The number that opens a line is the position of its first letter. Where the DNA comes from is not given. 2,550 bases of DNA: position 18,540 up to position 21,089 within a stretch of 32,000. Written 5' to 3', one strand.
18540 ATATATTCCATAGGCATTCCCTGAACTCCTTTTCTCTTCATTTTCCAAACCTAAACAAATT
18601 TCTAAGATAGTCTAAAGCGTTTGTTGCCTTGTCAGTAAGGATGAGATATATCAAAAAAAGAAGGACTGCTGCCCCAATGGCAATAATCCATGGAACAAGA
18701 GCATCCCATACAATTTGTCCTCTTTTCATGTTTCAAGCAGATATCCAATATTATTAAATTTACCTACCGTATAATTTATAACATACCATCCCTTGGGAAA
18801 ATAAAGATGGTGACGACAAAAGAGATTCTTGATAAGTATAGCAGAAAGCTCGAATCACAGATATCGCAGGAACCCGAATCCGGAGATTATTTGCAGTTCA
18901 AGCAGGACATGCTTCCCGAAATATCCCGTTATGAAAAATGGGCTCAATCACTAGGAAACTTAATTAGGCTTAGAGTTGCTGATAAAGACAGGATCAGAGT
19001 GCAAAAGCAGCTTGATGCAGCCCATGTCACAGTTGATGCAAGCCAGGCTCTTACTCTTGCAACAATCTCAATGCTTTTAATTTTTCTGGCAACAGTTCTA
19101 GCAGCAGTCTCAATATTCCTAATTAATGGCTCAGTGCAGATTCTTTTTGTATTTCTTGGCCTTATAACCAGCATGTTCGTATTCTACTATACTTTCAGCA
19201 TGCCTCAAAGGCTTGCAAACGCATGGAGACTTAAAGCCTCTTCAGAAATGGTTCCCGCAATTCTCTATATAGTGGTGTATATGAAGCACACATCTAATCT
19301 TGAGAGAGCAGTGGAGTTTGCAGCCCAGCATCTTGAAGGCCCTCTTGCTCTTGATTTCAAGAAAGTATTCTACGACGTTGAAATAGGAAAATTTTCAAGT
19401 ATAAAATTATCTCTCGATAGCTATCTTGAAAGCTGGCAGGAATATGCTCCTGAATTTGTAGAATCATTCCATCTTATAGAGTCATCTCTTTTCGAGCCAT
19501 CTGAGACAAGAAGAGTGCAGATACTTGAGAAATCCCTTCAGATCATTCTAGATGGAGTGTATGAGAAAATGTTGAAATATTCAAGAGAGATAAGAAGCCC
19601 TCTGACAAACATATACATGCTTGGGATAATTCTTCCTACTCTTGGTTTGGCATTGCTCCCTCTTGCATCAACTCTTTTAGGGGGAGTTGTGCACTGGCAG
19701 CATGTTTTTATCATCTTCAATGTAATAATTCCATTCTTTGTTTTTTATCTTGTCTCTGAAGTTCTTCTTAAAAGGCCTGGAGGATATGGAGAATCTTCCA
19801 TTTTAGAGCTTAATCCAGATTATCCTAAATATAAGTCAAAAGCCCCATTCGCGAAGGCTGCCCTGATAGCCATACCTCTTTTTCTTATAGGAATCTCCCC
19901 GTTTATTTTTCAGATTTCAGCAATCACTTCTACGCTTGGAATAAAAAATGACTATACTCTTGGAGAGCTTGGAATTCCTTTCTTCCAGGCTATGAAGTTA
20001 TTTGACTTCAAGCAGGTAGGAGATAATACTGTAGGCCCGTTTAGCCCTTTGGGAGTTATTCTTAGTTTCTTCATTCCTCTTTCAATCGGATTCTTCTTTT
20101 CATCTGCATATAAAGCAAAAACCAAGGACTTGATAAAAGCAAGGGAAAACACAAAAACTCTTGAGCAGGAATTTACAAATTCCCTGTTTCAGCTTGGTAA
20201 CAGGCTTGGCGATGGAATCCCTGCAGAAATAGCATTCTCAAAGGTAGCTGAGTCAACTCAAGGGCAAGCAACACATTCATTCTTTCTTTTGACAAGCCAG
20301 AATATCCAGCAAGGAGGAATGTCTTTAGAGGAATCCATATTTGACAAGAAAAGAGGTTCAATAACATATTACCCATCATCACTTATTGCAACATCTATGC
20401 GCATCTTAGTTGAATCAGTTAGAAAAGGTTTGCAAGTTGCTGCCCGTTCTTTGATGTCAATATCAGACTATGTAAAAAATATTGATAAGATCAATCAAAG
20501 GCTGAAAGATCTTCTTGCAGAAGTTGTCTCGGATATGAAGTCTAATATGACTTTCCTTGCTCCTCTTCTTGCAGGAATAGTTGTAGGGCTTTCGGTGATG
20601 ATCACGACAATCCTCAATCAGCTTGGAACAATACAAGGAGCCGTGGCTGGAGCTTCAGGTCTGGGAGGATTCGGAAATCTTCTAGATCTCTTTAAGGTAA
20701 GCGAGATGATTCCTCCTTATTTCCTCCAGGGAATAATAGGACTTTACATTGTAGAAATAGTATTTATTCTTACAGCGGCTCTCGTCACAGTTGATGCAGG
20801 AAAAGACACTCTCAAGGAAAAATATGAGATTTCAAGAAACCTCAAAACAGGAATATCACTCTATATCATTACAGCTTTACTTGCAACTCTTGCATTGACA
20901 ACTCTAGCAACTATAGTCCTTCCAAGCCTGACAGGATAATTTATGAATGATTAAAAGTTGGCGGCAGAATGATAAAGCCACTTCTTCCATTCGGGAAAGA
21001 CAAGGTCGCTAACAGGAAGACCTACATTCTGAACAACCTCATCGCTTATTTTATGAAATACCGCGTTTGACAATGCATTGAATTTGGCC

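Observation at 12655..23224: Complete, compact type IV filament (Epd/Tad-like) locus with ten consecutive prepilin-like genes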

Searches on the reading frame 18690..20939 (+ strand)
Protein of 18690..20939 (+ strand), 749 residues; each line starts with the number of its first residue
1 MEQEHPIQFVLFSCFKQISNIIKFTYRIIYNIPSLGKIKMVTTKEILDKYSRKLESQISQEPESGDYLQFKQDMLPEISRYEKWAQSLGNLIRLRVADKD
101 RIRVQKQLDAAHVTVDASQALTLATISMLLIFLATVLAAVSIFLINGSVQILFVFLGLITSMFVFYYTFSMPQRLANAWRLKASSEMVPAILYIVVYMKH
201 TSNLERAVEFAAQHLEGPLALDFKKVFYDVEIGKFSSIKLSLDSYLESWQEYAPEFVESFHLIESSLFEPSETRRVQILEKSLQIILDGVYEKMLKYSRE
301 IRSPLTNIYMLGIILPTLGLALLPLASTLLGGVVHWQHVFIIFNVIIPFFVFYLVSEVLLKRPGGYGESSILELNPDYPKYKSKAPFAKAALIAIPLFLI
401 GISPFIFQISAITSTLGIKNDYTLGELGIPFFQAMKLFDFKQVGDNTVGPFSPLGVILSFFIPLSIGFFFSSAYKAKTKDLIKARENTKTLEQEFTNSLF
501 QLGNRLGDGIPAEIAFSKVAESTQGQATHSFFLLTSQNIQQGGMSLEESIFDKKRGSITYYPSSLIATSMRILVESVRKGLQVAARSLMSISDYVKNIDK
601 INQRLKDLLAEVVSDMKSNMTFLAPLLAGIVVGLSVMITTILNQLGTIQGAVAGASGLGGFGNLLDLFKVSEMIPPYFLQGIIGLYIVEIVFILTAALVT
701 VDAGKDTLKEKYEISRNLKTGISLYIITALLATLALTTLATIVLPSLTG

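Call 6: search_protein_families(library=pfam, max_evalue=1, proteins=[window:18690-20939:+])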
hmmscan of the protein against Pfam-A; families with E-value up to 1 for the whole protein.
window:18690-20939:+ (749 aa): 2 families
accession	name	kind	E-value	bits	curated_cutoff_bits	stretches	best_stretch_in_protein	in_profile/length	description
PF00482.28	T2SSF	-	0.004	17.5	25.2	1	501-614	4-107/125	Type II secretion system (T2SS), protein F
PF19329.4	KCTD11_21_C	-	0.062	13.6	27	1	102-163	8-69/154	BTB/POZ domain-containing protein KCTD11/21 C-terminus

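Call 23: search_protein_families(library=ncbifam, max_evalue=1, proteins=[window:18804-20939:+])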
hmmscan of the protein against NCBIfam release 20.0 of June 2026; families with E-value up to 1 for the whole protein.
window:18804-20939:+ (711 aa): 1 family
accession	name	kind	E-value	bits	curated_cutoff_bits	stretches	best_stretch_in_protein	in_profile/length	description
TIGR02261.1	benz_CoA_red_D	equivalog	0.079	12.1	312.85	1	512-622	112-223/262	benzoyl-CoA reductase subunit D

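Call 68: search_solved_structures(query=window:18807-20936:+, max_evalue=10)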
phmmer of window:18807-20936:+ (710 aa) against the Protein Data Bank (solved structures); distinct sequences matched with E-value up to 10: 2.
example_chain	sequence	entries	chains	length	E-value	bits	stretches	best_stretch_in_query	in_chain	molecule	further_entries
9w7k_2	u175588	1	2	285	1.7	10.4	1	162-217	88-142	Phycobilisome 32.1 kDa linker polypeptide, phycocyanin-associated, rod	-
7eyd_N1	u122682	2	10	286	1.7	10.4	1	162-217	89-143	Phycobilisome 32.1 kDa linker polypeptide, phycocyanin-associated, rod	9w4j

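Call 72: search_solved_structures(query=A5, max_evalue=10)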
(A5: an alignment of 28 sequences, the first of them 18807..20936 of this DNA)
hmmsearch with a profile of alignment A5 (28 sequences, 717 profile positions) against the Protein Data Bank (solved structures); distinct sequences matched with E-value up to 10: 2.
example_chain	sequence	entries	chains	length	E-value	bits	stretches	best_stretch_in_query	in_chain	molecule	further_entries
8up5_P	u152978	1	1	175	0.82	11.1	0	182-224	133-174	KEOPS complex subunit Pcc1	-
9qlv_A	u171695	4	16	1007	1.1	10.7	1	347-401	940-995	Disease resistance protein ADR2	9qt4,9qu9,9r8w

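Call 73: search_protein_families(library=pfam, alignment_id=A5, max_evalue=0.1)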
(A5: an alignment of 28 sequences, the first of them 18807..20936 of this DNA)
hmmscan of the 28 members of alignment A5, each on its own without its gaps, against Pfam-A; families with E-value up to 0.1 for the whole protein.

A. member 1, window:18807-20936:+ (710 aa): 2 families
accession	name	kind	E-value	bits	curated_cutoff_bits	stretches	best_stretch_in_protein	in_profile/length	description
PF00482.28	T2SSF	-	0.003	18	25.2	1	462-575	4-107/125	Type II secretion system (T2SS), protein F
PF19329.4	KCTD11_21_C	-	0.059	13.7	27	0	63-124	8-69/154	BTB/POZ domain-containing protein KCTD11/21 C-terminus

B. families by the number of members that match (of 28 scanned): 10 families
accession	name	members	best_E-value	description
PF20990.2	DUF2207_C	7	0.00018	Predicted membrane protein (DUF2207) C-terminal domain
PF00482.28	T2SSF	5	0.0001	Type II secretion system (T2SS), protein F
PF09843.14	DUF2070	3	0.00071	Predicted membrane protein (DUF2070)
PF01988.24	VIT1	3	0.0012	VIT family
PF04513.17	Baculo_PEP_C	2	0.0038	Baculovirus polyhedron envelope protein, PEP, C terminus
PF00335.26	Tetraspanin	1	0.027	Tetraspanin family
PF19329.4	KCTD11_21_C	1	0.059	BTB/POZ domain-containing protein KCTD11/21 C-terminus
PF06305.16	LapA_dom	1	0.081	Lipopolysaccharide assembly protein A domain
PF20237.3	DUF6594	1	0.082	Family of unknown function (DUF6594)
PF03885.18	DUF327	1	0.093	Protein of unknown function (DUF327)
